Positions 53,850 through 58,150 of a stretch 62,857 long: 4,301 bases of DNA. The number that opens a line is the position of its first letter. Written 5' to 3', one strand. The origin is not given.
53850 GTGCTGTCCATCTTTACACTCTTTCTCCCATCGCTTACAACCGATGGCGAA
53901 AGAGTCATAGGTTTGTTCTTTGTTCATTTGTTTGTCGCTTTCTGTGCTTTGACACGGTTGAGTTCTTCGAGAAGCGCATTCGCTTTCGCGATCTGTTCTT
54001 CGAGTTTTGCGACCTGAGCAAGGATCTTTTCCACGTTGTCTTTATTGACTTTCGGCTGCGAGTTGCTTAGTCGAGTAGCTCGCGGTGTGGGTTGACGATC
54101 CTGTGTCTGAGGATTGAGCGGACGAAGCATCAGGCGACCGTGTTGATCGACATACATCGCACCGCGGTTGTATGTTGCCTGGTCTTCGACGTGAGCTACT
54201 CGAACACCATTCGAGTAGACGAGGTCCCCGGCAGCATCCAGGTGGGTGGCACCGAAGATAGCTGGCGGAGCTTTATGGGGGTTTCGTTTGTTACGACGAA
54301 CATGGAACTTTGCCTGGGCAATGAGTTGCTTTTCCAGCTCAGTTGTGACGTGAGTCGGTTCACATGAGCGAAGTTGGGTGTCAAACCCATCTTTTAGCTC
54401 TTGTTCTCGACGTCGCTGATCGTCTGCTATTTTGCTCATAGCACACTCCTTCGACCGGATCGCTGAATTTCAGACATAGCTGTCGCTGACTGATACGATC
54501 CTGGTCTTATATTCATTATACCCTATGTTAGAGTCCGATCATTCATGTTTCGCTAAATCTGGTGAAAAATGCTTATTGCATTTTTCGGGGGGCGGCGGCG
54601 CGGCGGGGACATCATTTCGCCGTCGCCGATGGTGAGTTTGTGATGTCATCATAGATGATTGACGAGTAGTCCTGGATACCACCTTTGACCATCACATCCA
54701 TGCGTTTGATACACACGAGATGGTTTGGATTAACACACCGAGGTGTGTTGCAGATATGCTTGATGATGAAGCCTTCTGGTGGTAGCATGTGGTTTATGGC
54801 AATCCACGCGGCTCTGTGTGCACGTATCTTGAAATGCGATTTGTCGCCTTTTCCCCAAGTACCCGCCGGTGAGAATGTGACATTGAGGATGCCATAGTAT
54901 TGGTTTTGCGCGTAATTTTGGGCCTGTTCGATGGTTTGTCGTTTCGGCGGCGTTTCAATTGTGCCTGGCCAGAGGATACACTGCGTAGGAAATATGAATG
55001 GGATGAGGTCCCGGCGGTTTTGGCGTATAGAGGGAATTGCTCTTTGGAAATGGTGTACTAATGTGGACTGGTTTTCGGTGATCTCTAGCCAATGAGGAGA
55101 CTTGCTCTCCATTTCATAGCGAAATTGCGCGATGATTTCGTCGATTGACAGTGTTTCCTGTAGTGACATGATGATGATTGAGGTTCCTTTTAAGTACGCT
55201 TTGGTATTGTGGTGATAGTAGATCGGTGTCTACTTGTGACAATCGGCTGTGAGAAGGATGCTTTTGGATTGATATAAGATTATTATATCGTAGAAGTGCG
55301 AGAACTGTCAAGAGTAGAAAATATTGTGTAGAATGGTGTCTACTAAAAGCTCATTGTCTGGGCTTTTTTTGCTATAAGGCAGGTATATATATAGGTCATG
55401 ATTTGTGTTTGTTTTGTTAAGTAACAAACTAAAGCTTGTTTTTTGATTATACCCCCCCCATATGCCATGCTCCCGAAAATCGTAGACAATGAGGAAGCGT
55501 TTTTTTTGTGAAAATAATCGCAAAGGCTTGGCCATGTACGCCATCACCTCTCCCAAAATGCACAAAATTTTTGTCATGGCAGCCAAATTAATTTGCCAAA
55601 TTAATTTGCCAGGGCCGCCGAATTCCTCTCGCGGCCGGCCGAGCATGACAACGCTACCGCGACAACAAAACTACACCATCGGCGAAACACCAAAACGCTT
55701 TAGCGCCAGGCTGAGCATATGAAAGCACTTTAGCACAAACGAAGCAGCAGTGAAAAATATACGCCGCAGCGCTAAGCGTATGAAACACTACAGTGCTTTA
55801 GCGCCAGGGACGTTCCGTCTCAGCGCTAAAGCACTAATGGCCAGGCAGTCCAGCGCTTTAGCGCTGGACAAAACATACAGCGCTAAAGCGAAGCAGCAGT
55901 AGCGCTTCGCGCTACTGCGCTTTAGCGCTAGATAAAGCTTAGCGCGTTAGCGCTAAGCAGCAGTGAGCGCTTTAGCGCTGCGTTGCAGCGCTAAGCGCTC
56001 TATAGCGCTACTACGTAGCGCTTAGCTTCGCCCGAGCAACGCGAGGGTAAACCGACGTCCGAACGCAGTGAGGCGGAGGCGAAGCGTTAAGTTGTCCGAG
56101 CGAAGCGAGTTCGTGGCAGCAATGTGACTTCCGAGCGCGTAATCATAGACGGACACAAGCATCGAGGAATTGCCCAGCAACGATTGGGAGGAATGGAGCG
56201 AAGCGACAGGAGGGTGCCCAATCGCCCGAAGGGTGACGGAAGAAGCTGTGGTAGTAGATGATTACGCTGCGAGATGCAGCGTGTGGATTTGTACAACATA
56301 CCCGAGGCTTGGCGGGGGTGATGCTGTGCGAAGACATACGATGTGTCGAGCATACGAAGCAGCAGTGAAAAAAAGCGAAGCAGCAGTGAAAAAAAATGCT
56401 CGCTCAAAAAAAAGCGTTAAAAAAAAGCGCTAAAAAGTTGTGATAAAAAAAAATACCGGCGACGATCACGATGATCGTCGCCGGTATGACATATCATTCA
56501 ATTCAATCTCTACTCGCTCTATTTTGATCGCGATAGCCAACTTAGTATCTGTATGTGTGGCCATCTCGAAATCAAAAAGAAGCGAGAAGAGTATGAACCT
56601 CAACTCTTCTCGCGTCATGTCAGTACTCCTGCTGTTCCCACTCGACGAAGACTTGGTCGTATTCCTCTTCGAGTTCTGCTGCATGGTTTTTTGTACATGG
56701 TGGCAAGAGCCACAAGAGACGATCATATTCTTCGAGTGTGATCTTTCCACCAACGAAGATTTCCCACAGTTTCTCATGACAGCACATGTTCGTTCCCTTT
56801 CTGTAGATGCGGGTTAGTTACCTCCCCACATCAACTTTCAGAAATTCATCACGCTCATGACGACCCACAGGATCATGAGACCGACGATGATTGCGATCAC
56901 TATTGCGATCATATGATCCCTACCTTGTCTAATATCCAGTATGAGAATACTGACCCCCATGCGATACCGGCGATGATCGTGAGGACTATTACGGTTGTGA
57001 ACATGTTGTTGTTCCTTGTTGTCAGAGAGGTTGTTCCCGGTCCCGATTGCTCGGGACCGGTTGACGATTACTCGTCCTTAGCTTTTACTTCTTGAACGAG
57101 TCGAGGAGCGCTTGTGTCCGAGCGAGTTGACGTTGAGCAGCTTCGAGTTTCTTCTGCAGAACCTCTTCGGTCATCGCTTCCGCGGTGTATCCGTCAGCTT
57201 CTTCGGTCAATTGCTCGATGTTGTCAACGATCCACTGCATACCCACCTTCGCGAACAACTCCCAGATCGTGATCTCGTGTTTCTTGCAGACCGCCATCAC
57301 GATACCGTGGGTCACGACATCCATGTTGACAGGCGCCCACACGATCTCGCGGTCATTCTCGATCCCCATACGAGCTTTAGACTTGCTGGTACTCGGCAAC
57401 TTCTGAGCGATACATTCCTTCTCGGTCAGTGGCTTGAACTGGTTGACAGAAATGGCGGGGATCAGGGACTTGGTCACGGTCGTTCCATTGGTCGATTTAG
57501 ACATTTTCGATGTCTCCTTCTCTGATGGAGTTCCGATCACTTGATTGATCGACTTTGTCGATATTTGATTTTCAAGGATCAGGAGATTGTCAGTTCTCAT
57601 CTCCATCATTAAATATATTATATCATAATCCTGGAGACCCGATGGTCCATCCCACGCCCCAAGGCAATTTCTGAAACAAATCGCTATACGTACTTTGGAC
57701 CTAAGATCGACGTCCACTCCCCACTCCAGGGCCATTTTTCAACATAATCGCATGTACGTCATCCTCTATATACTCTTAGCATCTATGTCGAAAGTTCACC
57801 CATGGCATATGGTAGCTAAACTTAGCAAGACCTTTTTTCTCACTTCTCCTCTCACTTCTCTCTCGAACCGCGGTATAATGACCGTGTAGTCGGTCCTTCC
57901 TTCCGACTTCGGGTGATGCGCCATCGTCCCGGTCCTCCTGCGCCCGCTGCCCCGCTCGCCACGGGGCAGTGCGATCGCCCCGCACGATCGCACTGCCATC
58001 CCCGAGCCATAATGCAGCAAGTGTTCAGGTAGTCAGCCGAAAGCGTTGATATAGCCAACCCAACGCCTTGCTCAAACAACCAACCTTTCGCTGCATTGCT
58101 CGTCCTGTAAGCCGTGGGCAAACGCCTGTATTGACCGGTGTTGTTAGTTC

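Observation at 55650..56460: About 800-bp non-coding field of AGCGCT repeats, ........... iterons and A-tracts, insulated by a strong terminator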

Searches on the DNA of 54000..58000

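Call 6: search_rna_families(source=window, start=54000, end=58000, threshold=evalue, max_evalue=1)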
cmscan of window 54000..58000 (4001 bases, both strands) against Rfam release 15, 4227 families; matches with E-value up to 1: 5.
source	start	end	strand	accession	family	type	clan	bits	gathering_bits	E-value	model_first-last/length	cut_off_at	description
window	56511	56588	-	RF00717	mir-315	Gene; miRNA;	-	28.7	63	0.039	1-83/83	no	mir-315 microRNA precursor family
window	55913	56022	-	RF00404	SNORA46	Gene; snRNA; snoRNA; HACA-box;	-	27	80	0.09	1-135/135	no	Small nucleolar RNA SNORA46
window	55875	55932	-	RF04201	MIR7510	Gene; miRNA;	-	22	93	0.68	1-79/79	no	MIR7510 microRNA precursor family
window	55930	55957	-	RF01687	Acido-Lenti-1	Gene; sRNA;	-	19.6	37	0.3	1-46/46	no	Acido-Lenti-1 RNA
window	55914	56066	+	RF02757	Erse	Gene; sRNA;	-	13.8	138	0.96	1-252/252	no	Erse small RNA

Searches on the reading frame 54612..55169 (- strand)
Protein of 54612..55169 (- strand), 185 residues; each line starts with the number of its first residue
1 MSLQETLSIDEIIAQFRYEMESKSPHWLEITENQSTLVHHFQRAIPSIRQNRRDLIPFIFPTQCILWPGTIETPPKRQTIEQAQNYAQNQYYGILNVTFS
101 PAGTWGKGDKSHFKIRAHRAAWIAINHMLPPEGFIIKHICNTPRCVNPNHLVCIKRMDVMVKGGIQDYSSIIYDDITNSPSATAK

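Call 11: search_protein_families(library=pfam, proteins=[window:54612-55169:-], max_evalue=0.01)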
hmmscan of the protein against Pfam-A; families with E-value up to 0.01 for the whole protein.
window:54612-55169:- (185 aa): 1 family
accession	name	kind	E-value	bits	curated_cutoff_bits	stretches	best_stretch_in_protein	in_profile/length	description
PF13392.12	HNH_3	-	9e-08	32.1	24.8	1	116-160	2-45/46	HNH endonuclease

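Call 19: find_encoding_contigs(protein=window:54612-55169:-, flank=10000, max_places=10)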
Protein window:54612-55169:- (185 aa): 4 contigs read that carry it; 4 places shown.
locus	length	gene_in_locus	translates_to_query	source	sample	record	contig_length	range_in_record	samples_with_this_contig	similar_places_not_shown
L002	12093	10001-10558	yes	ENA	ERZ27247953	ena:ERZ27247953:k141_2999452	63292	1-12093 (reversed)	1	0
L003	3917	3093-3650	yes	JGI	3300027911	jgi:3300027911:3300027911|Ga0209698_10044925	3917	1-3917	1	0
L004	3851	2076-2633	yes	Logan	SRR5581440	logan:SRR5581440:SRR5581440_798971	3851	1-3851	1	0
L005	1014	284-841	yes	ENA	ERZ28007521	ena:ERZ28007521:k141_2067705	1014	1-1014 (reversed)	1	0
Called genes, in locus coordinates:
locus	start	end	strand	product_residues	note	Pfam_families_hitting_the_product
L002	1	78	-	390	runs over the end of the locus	-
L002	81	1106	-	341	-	-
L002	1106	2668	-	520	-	PF01343:Peptidase_S49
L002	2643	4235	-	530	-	-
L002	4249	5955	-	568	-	PF03237:Terminase_6N (faint), PF04466:Terminase_3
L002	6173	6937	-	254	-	-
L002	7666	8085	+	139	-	-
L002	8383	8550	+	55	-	-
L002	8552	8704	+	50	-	-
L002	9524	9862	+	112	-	-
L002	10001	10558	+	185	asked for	PF13392:HNH_3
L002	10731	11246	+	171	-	-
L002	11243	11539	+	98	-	-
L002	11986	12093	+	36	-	?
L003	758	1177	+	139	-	-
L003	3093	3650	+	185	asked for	PF13392:HNH_3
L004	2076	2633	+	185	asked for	PF13392:HNH_3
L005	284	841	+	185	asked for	PF13392:HNH_3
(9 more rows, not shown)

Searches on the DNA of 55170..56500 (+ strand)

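Call 5: search_dna_similar(query=window:55170-56500:+, collection=phages, mode=distant, max_rows=30)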
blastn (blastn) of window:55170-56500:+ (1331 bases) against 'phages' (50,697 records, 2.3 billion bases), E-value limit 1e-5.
No match.

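Call 58: search_dna_similar(query=window:55680-56470:+, collection=plasmids, mode=distant, max_evalue=0.01, max_rows=15)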
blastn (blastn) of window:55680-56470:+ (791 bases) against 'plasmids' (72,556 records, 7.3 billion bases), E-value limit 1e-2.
No match.

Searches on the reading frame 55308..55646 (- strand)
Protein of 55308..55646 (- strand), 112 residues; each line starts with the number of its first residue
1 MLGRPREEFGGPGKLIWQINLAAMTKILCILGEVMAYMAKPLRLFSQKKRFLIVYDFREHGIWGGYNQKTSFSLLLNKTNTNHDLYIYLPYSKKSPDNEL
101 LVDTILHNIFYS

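Call 11: search_protein_families(library=pfam, proteins=[window:55308-55646:-], max_evalue=0.01)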
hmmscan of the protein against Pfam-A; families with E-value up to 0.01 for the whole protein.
window:55308-55646:- (112 aa): 0 families

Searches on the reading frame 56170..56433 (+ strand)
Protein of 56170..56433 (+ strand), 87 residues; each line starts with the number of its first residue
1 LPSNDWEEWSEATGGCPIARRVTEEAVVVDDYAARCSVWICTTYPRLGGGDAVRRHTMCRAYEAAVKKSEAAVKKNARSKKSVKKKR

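Call 11: search_protein_families(library=pfam, proteins=[window:56170-56433:+], max_evalue=0.01)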
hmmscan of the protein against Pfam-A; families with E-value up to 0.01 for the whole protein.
window:56170-56433:+ (87 aa): 0 families

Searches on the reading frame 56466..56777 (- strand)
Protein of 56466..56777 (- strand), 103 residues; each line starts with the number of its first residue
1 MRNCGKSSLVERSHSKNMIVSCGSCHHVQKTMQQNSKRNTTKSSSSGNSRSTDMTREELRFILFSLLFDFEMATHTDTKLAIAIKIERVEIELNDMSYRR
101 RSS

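Call 11: search_protein_families(library=pfam, proteins=[window:56466-56777:-], max_evalue=0.01)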
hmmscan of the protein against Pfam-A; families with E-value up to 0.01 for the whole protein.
window:56466-56777:- (103 aa): 2 families
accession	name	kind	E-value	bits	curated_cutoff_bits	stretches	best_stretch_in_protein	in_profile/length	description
PF03150.19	CCP_MauG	-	0.00032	21.8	25.6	1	10-54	12-56/149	Di-haem cytochrome c peroxidase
PF02085.21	Cytochrom_CIII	-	0.0047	17.7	22.9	1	7-43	18-54/101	Class III cytochrome C family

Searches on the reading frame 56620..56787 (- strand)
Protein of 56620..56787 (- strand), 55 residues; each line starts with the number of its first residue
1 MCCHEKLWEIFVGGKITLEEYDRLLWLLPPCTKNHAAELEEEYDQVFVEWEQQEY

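Call 56: search_protein_families(library=pfam, proteins=[window:56620-56787:-], max_evalue=0.01)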
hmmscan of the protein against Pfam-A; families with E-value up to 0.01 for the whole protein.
window:56620-56787:- (55 aa): 0 families

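Call 98: search_protein_families(library=phrogs, proteins=[window:56620-56787:-], max_evalue=0.1)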
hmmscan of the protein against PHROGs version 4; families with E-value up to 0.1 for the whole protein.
window:56620-56787:- (55 aa): 0 families
